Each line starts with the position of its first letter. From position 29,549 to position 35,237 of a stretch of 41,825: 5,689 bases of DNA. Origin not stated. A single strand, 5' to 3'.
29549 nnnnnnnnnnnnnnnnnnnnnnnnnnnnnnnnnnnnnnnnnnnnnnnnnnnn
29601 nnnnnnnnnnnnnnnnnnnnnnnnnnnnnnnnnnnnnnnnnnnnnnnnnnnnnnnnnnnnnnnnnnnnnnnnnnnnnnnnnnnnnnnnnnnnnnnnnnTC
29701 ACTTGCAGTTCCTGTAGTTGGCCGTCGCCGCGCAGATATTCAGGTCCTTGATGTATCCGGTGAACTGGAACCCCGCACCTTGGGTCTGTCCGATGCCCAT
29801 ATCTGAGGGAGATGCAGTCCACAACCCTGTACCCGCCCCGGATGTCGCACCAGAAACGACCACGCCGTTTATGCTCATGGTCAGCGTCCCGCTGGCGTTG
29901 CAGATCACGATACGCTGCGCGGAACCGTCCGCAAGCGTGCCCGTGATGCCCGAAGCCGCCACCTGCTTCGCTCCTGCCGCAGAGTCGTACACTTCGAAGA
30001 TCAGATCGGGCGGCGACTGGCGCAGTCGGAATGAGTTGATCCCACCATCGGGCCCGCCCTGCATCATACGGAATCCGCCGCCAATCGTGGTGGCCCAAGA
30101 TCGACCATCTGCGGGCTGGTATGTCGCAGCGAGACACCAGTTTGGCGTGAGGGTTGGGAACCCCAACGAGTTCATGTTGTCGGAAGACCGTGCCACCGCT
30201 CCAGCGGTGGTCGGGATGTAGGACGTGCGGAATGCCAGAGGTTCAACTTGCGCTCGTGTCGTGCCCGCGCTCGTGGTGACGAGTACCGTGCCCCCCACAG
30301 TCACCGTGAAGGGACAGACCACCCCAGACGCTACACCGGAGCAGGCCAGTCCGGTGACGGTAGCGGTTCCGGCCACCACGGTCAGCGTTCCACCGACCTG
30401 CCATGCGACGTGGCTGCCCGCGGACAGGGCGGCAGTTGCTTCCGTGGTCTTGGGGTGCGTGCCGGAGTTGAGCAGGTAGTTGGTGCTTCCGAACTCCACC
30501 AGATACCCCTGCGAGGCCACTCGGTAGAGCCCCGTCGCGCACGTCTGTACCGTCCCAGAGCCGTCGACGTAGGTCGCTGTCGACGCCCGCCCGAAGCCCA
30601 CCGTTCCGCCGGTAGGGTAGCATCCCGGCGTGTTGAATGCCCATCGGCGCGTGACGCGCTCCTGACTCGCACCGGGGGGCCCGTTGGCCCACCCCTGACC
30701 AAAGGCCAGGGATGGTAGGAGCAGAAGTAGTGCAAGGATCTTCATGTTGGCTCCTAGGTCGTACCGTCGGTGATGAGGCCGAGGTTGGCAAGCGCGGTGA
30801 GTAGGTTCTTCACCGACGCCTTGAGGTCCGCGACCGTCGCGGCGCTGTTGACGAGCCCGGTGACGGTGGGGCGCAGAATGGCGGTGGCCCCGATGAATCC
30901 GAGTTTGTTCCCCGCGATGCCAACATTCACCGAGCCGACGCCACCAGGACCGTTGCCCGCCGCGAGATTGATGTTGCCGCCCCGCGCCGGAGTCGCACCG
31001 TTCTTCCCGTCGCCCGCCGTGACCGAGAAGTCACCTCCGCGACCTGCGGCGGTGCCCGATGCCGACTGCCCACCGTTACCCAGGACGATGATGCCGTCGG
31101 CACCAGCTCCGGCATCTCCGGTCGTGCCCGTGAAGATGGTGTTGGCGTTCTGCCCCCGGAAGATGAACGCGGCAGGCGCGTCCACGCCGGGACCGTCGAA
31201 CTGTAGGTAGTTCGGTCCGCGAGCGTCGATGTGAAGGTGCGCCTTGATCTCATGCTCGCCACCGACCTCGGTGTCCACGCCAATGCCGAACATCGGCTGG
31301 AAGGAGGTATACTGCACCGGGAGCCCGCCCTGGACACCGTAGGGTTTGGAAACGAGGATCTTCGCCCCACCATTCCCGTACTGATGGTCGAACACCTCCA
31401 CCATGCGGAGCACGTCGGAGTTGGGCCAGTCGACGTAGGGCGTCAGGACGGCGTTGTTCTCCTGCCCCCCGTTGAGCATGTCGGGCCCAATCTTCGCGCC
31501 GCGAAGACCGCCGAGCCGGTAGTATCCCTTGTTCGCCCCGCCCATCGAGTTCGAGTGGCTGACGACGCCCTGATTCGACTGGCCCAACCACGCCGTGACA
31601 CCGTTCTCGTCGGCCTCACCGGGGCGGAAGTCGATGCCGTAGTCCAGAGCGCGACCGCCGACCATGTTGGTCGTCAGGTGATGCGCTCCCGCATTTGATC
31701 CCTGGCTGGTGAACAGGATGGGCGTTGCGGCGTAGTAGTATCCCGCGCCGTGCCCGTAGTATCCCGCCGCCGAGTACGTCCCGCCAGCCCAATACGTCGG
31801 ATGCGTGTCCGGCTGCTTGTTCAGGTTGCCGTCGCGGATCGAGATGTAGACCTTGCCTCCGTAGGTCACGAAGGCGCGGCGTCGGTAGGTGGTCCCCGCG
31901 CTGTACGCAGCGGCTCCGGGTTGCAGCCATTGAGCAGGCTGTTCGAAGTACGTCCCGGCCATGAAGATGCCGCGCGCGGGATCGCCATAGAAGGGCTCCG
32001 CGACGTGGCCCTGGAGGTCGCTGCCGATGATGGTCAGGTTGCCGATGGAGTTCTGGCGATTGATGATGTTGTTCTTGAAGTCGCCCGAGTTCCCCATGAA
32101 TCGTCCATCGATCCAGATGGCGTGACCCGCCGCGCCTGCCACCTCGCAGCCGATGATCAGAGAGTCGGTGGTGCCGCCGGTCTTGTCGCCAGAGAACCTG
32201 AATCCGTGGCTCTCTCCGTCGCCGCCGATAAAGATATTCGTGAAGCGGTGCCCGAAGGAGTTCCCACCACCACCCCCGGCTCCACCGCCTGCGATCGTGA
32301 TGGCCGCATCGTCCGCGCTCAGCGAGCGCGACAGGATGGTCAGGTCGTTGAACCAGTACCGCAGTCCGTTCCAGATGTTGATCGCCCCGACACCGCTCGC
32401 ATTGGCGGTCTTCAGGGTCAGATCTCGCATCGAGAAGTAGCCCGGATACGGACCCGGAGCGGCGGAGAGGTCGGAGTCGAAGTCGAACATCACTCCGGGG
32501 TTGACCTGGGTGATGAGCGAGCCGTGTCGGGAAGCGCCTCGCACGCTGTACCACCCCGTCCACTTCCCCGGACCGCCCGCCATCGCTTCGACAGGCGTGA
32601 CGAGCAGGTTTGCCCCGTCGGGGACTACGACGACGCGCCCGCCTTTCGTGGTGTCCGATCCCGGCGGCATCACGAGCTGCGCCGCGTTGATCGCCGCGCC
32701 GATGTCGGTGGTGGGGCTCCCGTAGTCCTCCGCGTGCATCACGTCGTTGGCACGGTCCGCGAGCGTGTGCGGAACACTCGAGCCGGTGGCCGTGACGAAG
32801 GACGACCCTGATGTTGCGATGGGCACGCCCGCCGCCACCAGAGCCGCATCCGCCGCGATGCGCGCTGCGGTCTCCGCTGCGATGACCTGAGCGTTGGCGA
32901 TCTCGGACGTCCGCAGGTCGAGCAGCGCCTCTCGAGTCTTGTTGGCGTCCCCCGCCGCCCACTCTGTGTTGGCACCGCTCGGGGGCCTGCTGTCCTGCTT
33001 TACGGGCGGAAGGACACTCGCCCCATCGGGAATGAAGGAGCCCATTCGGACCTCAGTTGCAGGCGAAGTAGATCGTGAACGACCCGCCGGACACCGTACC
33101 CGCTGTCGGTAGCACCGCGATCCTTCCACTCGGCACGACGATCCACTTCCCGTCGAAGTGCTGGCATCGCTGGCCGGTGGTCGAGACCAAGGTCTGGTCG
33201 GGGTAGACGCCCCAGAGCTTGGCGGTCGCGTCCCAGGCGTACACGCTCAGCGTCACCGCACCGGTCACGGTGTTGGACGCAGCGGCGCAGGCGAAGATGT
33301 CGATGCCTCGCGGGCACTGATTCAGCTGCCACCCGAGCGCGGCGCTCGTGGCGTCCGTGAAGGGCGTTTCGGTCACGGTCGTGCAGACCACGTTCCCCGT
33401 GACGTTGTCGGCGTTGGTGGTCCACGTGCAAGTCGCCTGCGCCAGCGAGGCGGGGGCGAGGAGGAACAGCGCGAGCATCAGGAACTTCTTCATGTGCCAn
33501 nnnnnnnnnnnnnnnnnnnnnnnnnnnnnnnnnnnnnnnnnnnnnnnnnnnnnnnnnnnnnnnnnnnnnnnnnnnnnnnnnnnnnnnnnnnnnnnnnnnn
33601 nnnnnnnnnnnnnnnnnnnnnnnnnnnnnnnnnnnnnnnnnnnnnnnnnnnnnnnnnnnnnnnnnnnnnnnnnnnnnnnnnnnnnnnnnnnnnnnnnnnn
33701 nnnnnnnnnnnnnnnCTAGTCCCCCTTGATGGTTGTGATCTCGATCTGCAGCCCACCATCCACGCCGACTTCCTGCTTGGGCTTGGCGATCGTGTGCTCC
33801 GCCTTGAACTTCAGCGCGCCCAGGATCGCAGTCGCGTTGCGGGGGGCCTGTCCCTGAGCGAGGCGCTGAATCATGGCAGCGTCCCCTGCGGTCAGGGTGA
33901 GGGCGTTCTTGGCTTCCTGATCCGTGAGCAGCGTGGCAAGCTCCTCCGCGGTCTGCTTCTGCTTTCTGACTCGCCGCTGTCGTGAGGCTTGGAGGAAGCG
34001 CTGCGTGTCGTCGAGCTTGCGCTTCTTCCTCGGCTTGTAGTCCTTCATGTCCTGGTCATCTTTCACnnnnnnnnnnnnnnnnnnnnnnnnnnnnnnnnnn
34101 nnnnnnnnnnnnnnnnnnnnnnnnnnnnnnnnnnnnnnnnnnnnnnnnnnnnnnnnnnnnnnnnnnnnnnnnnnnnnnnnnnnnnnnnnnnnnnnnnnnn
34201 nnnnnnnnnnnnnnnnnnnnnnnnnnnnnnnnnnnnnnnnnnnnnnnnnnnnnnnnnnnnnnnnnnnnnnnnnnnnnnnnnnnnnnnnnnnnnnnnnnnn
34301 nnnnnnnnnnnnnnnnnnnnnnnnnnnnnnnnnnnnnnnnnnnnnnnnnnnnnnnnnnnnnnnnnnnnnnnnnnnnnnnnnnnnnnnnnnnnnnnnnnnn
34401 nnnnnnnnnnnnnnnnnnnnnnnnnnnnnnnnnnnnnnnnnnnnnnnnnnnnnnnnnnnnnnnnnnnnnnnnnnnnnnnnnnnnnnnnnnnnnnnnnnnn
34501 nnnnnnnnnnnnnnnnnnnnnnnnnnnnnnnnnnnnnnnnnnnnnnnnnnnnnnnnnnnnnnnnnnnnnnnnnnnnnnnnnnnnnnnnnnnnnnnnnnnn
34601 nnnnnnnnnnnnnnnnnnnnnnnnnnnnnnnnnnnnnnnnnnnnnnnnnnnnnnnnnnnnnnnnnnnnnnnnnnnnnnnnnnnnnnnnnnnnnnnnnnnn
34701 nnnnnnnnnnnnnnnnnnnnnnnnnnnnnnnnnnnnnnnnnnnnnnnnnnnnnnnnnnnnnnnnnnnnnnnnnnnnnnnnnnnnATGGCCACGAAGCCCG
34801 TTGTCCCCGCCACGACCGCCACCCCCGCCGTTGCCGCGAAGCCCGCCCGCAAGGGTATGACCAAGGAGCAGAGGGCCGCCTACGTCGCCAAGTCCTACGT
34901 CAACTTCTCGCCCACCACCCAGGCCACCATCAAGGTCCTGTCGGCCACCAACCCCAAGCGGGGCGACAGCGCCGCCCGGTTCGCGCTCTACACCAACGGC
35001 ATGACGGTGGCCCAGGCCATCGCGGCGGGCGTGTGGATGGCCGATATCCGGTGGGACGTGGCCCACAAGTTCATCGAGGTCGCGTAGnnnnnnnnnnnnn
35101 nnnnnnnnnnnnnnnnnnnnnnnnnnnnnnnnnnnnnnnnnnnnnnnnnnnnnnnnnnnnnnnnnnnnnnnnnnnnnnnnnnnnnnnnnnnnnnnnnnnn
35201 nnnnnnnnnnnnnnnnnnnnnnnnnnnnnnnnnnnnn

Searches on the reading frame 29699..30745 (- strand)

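Call 11: search_protein_families(library=phrogs, proteins=[window:29699-30745:-], max_evalue=0.01)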
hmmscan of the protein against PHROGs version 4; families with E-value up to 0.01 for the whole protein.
window:29699-30745:- (348 aa): 2 families
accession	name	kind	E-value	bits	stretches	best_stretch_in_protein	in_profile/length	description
phrog_1419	-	tail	3.9e-08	32.9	1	44-118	396-469/793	tail protein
phrog_5939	-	tail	9.5e-08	32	2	152-337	567-747/801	tail protein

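Call 102: search_protein_families(library=pfam, proteins=[window:29699-30745:-], max_evalue=0.01)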
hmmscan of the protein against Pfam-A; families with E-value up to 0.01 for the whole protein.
window:29699-30745:- (348 aa): 1 family
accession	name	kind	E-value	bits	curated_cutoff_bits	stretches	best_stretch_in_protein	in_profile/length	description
PF13385.13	Laminin_G_3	-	2.5e-05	24.9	27.6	1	204-337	20-140/151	Concanavalin A-like lectin/glucanases superfamily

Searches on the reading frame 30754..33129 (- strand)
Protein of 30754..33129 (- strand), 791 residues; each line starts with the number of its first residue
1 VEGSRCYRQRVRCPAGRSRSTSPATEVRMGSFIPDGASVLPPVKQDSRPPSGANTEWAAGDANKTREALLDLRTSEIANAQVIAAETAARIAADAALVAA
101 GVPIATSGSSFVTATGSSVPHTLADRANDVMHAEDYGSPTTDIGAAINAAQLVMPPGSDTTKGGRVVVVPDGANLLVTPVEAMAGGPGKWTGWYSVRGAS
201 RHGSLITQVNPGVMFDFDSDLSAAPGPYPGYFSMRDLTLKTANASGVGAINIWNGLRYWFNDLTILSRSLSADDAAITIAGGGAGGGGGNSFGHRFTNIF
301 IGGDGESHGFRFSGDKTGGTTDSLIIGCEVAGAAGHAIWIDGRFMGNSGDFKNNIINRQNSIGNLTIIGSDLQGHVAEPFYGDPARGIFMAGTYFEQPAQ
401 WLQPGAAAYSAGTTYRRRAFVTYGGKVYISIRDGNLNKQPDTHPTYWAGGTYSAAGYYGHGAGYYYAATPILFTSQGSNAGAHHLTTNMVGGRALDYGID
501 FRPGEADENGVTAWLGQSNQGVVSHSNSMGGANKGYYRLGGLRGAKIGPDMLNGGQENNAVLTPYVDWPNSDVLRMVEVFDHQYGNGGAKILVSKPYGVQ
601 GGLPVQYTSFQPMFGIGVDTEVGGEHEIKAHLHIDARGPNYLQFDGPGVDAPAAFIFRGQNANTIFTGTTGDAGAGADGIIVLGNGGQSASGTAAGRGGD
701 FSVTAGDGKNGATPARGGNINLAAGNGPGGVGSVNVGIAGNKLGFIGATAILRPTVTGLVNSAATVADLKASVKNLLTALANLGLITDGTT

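Call 11: search_protein_families(library=phrogs, proteins=[window:30754-33129:-], max_evalue=0.01)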
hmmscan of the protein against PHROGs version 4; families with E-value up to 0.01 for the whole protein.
window:30754-33129:- (791 aa): 1 family
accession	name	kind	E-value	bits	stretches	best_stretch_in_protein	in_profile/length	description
phrog_14646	-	unknown function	2.2e-05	25.8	1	408-449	54-98/172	-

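Call 102: search_protein_families(library=pfam, proteins=[window:30754-33129:-], max_evalue=0.01)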
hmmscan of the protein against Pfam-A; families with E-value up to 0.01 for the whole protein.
window:30754-33129:- (791 aa): 0 families

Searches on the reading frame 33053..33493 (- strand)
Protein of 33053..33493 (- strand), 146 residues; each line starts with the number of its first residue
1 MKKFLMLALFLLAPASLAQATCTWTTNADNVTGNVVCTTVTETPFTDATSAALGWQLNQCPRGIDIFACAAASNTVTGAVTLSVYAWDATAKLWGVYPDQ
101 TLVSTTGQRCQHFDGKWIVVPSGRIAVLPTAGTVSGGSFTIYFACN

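Call 11: search_protein_families(library=phrogs, proteins=[window:33053-33493:-], max_evalue=0.01)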
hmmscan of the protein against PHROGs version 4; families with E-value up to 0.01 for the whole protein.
window:33053-33493:- (146 aa): 1 family
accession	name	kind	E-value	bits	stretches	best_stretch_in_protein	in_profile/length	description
phrog_32320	-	unknown function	0.0084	16.8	0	20-93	33-109/174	-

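Call 46: search_protein_families(library=pfam, proteins=[window:33053-33493:-], max_evalue=1)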
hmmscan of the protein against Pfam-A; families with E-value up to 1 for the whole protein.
window:33053-33493:- (146 aa): 0 families

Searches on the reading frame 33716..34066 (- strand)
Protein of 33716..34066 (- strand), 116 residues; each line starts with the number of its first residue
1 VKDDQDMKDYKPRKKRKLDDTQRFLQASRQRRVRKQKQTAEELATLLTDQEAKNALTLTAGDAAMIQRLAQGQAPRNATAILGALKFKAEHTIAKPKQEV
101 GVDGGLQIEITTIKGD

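Call 11: search_protein_families(library=phrogs, proteins=[window:33716-34048:-], max_evalue=0.01)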
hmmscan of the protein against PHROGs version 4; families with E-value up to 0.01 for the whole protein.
window:33716-34048:- (110 aa): 0 families

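Call 19: find_related_loci(query=window:33716-34048:-, collection=viral_contigs, flank=3000)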
Query window:33716-34048:- (110 aa) in viral_contigs; peptide patterns used: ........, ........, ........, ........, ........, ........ (x = any residue, [..] = any of these).
12 stretches matched a pattern, but none encodes a relative of the query by tblastn (E <= 1e-3).

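Call 21: search_protein_families(library=pfam, proteins=[window:33716-34048:-], max_evalue=0.1)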
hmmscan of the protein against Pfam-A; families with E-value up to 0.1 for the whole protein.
window:33716-34048:- (110 aa): 1 family
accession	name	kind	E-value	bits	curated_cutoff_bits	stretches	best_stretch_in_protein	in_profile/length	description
PF24760.1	TPR_IF140_C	-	0.051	14.4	27.4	1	9-79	54-123/124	IF140 C-terminal TPR domain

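Call 46: search_protein_families(library=pfam, proteins=[window:33716-34048:-], max_evalue=1)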
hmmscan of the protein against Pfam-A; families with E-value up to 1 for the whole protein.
window:33716-34048:- (110 aa): 3 families
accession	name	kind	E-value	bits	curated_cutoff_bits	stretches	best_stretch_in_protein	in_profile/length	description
PF24760.1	TPR_IF140_C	-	0.051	14.4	27.4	1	9-79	54-123/124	IF140 C-terminal TPR domain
PF12059.13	DUF3540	-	0.13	12.6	27.9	0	61-102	156-196/199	Protein of unknown function (DUF3540)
PF15170.11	CaM-KIIN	-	0.22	12.2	27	1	11-50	29-68/79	Calcium/calmodulin-dependent protein kinase II inhibitor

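Call 76: find_homologous_proteins(query=window:33716-34066:-, max_evalue=0.001)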
Query window:33716-34066:- (116 aa): 3 proteins with E <= 0.001 among 10 candidates.
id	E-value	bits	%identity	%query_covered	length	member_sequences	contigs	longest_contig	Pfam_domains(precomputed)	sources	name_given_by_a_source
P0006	7.5e-65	234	99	100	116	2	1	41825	-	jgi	jgi:hypothetical protein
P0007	1.7e-56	207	87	100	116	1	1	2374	-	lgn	-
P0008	2.7e-44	168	72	100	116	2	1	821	-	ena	-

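Call 77: find_encoding_contigs(protein=P0007, flank=3000)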
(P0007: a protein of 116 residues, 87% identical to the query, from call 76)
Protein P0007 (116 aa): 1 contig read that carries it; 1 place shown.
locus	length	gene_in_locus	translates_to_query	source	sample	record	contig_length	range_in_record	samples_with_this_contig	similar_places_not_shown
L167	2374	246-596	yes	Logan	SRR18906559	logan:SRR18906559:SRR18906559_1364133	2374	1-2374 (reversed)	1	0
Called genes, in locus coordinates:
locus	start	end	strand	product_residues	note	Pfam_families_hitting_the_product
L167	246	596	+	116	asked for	-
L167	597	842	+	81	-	-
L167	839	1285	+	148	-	-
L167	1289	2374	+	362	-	?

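Call 78: find_encoding_contigs(protein=P0008, flank=3000)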
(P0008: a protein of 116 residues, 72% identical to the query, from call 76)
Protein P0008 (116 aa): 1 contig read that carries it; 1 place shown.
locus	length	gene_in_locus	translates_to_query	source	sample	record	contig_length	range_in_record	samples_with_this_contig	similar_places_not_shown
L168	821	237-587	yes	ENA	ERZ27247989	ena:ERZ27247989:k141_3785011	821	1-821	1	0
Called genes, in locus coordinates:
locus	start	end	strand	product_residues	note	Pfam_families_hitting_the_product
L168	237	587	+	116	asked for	-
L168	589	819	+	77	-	?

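Call 94: predict_structure(alignment_id=A5)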
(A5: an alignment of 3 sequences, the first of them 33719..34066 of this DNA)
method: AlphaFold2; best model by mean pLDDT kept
length: 116 residues; sequences in the alignment: 3
mean_pLDDT: 61.1   pTM: 0.24
mean pLDDT of the five models: 61.1, 59.5, 54.6, 53.7, 52.9
residues with pLDDT >= 90: 0; 70-90: 30; 50-70: 61; < 50: 25
segments of 3 or more residues with pLDDT < 50: 92-107, 111-116
pLDDT, mean of each block of 10 residues (from residue 1): 59 74 84 75 66 55 64 58 60 42 43 46
secondary structure, 60 per line:
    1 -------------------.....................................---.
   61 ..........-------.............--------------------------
elements in order: H20-56 H60-70 H78-90

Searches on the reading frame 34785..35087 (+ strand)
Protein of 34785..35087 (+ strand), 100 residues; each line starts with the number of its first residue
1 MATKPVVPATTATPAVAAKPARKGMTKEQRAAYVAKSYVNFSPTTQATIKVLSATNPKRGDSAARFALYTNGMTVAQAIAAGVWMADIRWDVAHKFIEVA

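Call 12: search_protein_families(library=phrogs, proteins=[window:34785-35087:+], max_evalue=0.01)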
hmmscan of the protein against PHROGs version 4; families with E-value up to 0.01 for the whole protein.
window:34785-35087:+ (100 aa): 0 families

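Call 18: find_related_loci(query=window:34785-35087:+, collection=viral_contigs, flank=3000)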
Query window:34785-35087:+ (100 aa) in viral_contigs; peptide patterns used: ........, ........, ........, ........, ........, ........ (x = any residue, [..] = any of these).
22 stretches matched a pattern; 2 encode a relative of the query (tblastn E <= 1e-3); 2 distinct loci.
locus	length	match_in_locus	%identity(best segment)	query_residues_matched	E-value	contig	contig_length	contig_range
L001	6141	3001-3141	60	55-99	2e-13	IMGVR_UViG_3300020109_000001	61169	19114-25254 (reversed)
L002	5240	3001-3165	55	47-99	2e-12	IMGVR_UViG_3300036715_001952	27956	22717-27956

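Call 21: search_protein_families(library=pfam, proteins=[window:34785-35087:+], max_evalue=0.1)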
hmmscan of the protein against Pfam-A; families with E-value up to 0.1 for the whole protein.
window:34785-35087:+ (100 aa): 0 families

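Call 57: find_encoding_contigs(protein=window:34785-35087:+, flank=3000, max_places=10)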
Protein window:34785-35087:+ (100 aa): 1 contig read that carries it; 1 place shown.
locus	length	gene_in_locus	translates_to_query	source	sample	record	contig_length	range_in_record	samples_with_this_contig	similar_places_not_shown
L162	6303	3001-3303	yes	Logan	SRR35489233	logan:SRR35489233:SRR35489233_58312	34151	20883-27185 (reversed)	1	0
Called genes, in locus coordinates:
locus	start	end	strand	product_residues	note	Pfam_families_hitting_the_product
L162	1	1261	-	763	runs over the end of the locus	-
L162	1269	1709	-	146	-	-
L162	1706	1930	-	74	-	-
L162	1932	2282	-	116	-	-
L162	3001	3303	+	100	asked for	-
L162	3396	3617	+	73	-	-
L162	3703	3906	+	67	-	-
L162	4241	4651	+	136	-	-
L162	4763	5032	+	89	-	-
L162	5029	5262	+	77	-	-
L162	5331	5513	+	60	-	-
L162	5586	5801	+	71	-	-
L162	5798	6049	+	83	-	-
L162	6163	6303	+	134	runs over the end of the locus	-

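Call 59: find_homologous_proteins(query=window:34785-35087:+, max_evalue=0.001)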
Query window:34785-35087:+ (100 aa): 5 proteins with E <= 0.001 among 15 candidates.
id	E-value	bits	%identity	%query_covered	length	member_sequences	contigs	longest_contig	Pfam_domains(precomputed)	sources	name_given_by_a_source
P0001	2.7e-56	205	100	100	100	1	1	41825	-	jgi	jgi:hypothetical protein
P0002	2.6e-41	157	83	87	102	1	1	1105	-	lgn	-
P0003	1.5e-32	129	69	99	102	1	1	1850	-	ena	-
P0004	8.2e-13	66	48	94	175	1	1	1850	PF10367.16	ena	-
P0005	6.2e-9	54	54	52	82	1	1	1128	-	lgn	-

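Call 60: find_encoding_contigs(protein=P0002, flank=3000)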
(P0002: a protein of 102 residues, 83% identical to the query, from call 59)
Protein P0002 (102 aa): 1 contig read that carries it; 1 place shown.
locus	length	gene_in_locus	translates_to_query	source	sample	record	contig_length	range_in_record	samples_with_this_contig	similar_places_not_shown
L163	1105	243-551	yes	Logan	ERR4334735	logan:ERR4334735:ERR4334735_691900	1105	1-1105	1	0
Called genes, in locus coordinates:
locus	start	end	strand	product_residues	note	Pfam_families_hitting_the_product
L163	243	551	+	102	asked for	-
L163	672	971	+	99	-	-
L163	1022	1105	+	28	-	?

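Call 61: find_encoding_contigs(protein=P0003, flank=3000)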
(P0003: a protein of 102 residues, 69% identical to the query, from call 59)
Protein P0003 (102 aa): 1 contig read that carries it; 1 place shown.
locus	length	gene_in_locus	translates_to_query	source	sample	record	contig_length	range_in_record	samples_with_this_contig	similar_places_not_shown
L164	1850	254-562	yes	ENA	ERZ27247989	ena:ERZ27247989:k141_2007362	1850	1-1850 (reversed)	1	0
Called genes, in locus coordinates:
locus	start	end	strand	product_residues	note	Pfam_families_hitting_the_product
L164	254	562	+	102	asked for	-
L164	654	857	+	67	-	-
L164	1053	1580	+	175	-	PF10367:zf-Vps39_C (faint)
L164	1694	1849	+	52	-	?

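Call 84: find_related_loci(query=A4, collection=metagenome_contigs, flank=3000)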
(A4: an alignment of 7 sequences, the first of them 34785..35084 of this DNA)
Query A4 (100 aa) in metagenome_contigs; peptide patterns used: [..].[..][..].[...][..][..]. (x = any residue, [..] = any of these).
139 stretches matched a pattern; 29 encode a relative of the query (tblastn E <= 1e-3); 29 distinct loci.
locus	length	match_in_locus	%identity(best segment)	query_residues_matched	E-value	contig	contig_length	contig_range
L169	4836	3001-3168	59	44-99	6e-18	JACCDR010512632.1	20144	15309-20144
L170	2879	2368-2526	58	47-99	3e-17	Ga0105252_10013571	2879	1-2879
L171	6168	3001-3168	54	44-99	4e-16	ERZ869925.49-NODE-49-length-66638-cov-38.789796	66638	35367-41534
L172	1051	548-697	62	51-98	7e-16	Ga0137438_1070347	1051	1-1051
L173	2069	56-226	53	46-100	1e-15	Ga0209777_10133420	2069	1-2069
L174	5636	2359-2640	40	12-99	2e-15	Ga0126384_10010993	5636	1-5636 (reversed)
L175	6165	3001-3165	51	47-99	2e-14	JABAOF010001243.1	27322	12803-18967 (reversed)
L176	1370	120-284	51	47-99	1e-14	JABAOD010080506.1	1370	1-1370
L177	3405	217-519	38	2-100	2e-14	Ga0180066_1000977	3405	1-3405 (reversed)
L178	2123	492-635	58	55-100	3e-14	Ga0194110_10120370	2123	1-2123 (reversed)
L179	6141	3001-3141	60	55-99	2e-12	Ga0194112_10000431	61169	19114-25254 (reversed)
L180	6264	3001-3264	35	6-100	1e-13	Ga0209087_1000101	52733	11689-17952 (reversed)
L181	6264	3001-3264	35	6-100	1e-13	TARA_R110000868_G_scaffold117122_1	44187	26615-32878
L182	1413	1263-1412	54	47-94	2e-13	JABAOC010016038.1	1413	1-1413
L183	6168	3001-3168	48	47-100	9e-13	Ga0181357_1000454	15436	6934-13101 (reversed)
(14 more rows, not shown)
